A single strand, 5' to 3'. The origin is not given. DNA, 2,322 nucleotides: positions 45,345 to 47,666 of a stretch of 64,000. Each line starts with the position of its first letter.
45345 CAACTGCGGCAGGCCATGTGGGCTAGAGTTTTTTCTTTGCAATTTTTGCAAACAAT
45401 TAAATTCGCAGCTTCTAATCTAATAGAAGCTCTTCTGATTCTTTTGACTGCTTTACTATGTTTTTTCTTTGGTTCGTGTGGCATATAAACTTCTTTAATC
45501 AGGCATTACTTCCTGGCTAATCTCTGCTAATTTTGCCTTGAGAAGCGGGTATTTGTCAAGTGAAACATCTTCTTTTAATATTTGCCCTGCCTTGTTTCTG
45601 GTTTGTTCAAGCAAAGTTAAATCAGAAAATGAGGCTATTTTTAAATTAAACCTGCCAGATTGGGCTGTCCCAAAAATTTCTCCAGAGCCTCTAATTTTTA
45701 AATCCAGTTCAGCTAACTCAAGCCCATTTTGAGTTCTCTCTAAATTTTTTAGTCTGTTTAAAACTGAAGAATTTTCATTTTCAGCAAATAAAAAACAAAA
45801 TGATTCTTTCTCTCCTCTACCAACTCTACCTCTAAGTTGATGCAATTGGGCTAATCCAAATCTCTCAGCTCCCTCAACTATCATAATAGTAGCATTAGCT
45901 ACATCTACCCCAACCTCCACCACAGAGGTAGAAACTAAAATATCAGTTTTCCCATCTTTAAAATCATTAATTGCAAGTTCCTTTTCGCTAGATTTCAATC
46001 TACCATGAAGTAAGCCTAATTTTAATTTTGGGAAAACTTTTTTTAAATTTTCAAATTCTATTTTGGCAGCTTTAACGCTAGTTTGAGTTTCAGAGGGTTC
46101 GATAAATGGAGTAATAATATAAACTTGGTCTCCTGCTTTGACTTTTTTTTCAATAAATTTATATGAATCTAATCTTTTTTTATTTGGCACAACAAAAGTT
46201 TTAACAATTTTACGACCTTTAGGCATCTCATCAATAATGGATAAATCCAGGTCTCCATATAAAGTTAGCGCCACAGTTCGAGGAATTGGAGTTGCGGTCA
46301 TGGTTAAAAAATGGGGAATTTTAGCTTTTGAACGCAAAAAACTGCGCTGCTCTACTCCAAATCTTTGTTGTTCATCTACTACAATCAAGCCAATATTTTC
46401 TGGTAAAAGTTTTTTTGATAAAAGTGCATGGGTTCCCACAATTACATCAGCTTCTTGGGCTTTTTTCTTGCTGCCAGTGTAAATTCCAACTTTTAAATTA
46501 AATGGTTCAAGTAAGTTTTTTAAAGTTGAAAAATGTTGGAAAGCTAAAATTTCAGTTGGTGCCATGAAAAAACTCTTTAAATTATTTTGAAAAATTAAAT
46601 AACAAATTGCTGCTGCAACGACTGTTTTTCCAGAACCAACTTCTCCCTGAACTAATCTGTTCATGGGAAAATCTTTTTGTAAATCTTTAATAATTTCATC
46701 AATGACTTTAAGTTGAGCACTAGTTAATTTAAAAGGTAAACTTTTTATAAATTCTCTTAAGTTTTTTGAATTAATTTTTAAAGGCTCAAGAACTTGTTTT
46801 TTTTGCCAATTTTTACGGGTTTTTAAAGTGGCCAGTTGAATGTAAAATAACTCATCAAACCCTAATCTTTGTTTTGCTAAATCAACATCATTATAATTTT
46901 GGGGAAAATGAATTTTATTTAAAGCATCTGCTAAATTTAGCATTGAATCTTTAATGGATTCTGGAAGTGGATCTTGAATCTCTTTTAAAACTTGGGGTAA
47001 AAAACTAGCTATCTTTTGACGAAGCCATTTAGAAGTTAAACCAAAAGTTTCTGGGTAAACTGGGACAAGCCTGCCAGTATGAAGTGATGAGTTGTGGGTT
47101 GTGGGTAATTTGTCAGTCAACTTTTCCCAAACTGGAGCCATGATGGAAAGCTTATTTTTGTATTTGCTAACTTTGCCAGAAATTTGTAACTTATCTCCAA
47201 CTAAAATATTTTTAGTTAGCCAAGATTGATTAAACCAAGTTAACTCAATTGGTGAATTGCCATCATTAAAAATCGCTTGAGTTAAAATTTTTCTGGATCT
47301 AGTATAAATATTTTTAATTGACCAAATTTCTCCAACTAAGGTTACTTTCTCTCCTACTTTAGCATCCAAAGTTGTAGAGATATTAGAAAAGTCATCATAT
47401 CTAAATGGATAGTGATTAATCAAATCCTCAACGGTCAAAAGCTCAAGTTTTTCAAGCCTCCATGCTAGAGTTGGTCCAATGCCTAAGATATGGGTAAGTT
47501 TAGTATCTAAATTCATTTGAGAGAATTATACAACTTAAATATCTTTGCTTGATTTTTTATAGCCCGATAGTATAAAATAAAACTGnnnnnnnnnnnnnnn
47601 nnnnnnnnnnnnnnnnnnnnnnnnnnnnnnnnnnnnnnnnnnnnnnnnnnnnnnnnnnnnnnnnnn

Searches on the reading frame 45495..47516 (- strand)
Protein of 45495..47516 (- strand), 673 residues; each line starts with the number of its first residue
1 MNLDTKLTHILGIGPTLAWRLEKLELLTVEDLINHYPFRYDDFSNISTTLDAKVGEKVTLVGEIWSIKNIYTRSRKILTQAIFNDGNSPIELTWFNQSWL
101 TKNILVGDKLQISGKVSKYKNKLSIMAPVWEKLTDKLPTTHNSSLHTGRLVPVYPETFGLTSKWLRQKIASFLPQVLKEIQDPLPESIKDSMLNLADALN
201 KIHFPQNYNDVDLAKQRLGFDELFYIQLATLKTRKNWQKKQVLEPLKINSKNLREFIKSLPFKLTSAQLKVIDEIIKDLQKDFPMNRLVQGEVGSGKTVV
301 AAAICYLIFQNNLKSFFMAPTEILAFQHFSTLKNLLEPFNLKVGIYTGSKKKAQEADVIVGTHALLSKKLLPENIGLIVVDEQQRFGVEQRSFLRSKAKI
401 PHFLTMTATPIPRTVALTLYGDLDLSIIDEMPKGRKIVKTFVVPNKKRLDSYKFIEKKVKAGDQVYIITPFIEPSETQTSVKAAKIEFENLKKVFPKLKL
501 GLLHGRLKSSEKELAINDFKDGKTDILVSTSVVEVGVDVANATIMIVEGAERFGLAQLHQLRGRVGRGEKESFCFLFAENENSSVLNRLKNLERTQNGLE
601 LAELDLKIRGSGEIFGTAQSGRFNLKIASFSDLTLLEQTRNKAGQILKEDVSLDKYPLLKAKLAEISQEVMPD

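Call 73: search_protein_families(library=pfam, proteins=[window:45495-47516:-], max_evalue=0.001)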
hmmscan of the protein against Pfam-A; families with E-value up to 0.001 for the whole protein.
window:45495-47516:- (673 aa): 7 families
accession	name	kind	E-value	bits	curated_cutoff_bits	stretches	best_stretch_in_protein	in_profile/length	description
PF00270.35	DEAD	-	2.3e-19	70.2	26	1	265-415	1-164/167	DEAD/DEAH box helicase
PF17191.10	RecG_wedge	-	5.1e-19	68.9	23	1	9-173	4-159/162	RecG wedge domain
PF00271.37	Helicase_C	-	3.7e-18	66.2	23.5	1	455-567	10-108/110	Helicase conserved C-terminal domain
PF04851.21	ResIII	-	1.7e-15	57.8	22.5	1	262-410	2-162/164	Type III restriction enzyme, res subunit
PF01336.31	tRNA_anti-codon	-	2.5e-11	43.8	27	1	58-133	1-75/75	OB-fold nucleic acid binding domain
PF19833.4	RecG_dom3_C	-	5.5e-10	39.6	26.8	1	595-668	1-78/87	ATP-dependent DNA helicase RecG, domain 3, C-terminal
PF22590.2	Cas3-like_C_2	-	1.9e-05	25.3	27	1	480-568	11-104/106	CRISPR-associated nuclease/helicase Cas3, C-terminal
